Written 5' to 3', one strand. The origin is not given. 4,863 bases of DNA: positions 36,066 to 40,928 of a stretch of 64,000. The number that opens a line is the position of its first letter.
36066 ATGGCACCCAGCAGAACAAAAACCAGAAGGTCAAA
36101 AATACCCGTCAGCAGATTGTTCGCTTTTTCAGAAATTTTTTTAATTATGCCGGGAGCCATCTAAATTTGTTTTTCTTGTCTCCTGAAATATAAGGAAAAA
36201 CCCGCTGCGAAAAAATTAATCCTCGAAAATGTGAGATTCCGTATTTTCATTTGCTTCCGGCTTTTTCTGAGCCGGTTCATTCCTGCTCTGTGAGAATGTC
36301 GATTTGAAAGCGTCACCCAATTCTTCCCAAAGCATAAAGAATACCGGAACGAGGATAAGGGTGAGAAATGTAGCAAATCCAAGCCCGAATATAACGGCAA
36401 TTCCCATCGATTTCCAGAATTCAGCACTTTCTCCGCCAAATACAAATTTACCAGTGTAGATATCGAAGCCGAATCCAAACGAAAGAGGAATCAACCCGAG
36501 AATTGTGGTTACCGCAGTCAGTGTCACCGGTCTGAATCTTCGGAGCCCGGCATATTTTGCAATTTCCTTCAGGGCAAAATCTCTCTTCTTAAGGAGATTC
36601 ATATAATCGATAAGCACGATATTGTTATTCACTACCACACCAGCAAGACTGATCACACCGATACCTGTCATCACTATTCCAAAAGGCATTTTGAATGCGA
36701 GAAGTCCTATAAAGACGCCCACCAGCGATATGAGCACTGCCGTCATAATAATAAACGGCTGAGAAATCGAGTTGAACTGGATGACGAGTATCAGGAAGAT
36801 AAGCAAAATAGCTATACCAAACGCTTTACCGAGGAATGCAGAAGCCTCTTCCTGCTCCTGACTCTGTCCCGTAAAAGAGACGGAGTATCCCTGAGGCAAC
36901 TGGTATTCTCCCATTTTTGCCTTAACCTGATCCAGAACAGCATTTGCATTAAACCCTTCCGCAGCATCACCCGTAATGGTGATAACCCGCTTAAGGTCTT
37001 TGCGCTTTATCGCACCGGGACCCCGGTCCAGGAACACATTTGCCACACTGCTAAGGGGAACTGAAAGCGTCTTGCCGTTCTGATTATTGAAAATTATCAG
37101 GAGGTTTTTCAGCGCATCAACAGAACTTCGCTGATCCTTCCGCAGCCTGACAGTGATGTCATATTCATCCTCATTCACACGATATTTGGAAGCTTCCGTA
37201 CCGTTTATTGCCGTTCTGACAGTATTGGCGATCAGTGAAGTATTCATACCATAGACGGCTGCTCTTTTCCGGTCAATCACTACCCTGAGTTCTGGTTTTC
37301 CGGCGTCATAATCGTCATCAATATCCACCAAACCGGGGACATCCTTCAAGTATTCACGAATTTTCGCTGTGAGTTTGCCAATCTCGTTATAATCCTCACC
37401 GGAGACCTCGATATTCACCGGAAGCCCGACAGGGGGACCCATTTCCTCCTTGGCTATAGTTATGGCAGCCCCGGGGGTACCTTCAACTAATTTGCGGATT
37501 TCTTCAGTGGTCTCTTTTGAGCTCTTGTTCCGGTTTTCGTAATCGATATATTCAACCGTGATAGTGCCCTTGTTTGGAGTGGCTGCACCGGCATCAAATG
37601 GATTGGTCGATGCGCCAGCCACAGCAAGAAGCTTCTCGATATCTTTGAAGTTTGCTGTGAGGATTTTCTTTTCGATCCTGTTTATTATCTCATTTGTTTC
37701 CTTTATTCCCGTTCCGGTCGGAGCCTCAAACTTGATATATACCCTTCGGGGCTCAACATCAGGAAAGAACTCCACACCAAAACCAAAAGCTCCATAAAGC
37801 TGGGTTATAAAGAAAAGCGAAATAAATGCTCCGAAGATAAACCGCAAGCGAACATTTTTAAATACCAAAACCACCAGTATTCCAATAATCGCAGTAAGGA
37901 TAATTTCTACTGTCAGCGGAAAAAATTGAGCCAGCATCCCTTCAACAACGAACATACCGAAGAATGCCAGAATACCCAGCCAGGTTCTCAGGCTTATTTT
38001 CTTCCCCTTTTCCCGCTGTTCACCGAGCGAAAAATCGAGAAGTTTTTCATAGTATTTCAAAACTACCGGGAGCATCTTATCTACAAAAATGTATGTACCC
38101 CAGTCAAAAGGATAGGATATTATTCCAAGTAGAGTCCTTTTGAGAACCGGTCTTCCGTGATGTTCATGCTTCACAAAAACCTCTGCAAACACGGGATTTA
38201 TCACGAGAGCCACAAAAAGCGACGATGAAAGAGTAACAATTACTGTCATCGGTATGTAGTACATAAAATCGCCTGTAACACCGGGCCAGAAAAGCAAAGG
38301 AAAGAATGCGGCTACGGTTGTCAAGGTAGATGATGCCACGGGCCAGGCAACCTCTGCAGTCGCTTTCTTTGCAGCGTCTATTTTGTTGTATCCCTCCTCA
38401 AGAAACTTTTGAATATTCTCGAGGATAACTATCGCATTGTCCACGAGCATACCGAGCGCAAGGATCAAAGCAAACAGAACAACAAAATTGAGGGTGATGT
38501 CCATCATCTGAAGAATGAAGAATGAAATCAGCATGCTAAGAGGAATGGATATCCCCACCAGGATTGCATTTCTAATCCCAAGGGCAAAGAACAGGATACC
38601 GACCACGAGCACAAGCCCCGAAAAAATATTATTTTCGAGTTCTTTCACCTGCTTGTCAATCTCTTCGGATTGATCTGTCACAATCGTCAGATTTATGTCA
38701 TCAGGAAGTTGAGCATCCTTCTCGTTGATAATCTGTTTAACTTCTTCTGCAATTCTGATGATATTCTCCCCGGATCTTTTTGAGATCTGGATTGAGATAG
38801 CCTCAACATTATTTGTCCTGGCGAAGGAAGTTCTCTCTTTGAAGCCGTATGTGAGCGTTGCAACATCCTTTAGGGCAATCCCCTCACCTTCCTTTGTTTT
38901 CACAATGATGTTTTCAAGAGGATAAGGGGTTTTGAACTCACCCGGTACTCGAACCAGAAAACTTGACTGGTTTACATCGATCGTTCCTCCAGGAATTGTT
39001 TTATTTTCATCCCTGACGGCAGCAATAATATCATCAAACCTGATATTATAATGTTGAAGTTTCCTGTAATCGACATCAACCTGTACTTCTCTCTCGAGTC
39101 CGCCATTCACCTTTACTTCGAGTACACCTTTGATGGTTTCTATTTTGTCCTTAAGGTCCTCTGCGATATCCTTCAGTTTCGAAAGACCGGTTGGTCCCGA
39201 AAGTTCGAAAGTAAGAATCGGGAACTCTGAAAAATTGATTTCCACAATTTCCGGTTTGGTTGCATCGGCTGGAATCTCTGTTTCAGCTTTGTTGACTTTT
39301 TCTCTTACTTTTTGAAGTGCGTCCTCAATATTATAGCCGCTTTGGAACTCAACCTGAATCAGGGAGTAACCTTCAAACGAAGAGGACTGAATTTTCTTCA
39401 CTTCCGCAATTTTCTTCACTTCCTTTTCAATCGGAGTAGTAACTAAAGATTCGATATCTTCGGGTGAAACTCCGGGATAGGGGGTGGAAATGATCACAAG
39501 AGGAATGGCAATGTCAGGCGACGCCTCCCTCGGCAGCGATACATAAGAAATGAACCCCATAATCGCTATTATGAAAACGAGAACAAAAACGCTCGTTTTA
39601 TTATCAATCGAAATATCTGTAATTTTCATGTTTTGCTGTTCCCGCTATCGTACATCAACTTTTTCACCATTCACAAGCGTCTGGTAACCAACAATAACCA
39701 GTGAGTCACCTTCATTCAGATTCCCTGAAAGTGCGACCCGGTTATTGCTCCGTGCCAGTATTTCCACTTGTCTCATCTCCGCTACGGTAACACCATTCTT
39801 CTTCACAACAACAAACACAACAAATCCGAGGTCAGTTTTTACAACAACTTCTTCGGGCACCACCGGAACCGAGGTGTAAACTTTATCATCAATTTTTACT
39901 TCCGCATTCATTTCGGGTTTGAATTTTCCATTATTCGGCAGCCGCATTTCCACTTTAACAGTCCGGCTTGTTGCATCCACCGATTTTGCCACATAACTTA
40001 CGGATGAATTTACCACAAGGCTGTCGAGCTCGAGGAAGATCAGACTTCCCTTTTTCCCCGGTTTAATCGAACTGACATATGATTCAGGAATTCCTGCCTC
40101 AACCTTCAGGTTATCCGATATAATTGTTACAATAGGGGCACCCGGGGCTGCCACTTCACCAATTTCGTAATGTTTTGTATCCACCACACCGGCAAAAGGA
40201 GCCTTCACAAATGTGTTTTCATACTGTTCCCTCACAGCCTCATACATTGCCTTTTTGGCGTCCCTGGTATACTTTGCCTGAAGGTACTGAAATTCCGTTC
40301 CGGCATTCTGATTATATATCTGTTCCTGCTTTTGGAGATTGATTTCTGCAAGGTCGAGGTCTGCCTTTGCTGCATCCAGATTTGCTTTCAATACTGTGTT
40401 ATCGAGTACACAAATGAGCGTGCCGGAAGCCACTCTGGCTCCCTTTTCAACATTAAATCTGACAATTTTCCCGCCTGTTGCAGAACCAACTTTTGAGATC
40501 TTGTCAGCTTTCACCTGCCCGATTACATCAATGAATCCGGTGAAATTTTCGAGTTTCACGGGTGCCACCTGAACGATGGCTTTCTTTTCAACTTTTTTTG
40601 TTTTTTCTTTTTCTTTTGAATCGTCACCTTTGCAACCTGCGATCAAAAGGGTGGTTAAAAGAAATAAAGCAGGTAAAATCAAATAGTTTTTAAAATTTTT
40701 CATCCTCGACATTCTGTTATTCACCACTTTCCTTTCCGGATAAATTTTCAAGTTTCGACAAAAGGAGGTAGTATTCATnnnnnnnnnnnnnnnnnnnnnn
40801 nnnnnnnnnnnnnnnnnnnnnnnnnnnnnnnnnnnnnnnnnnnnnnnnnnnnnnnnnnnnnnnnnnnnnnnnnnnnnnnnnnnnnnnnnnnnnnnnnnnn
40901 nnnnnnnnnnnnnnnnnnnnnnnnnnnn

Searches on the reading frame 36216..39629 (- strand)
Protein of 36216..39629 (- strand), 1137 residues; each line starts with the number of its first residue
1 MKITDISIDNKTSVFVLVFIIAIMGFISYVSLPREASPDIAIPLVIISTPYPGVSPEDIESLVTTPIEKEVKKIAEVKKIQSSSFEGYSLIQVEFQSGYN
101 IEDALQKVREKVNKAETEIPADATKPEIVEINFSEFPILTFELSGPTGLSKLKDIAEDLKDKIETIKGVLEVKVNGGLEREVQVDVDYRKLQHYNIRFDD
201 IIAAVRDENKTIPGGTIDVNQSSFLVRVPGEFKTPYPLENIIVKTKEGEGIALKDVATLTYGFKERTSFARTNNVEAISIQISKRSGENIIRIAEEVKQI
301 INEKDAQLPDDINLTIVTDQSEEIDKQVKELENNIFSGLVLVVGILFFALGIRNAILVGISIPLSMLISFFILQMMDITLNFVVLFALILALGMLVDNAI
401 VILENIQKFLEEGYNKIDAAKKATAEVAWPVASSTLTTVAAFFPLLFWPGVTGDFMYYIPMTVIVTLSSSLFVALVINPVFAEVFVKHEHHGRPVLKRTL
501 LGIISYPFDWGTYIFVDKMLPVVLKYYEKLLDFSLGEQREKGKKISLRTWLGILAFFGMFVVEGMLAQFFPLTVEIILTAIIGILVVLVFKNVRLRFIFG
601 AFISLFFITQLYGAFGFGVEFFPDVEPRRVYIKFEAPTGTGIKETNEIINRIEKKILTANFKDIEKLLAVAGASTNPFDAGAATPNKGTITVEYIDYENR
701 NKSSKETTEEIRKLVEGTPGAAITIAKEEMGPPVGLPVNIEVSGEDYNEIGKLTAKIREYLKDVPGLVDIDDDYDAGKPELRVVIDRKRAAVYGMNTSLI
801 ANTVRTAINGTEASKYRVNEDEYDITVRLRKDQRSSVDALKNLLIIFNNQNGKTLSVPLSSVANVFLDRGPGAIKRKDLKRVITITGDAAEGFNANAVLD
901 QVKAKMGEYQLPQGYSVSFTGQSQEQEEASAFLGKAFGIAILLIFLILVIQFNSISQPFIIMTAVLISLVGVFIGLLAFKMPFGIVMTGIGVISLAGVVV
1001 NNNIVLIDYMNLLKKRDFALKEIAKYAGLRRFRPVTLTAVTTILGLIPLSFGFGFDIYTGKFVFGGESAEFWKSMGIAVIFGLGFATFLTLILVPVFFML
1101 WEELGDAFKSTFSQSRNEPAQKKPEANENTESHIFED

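Call 18: search_protein_families(library=pfam, proteins=[window:36216-39629:-])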
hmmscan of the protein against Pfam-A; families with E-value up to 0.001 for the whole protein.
window:36216-39629:- (1137 aa): 2 families
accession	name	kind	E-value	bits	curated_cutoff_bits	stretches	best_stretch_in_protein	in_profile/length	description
PF00873.25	ACR_tran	-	1.6e-213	711.9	28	2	4-538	2-527/1021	AcrB/AcrD/AcrF family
PF03176.21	MMPL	-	1.9e-10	40.7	20.5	1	293-447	106-267/333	MMPL family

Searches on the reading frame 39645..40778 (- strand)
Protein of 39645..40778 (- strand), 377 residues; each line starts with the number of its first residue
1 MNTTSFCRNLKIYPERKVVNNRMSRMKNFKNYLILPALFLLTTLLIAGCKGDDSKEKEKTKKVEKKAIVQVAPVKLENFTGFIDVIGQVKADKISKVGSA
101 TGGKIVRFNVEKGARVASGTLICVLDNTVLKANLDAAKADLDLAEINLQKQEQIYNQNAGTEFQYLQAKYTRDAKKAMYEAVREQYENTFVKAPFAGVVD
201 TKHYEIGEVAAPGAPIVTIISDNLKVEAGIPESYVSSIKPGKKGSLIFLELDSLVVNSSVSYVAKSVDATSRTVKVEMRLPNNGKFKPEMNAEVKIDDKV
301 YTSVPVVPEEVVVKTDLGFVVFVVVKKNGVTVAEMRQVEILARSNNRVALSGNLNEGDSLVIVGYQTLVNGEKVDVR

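Call 18: search_protein_families(library=pfam, proteins=[window:39645-40778:-])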
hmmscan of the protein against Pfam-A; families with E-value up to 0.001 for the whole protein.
window:39645-40778:- (377 aa): 2 families
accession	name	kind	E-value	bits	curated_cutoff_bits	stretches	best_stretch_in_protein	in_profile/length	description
PF16576.10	HlyD_D23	-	2e-19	70.2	30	1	83-292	6-214/214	Barrel-sandwich domain of CusB or HlyD membrane-fusion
PF13437.12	HlyD_3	-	4.1e-16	60.1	22.2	1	191-283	2-96/106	HlyD family secretion protein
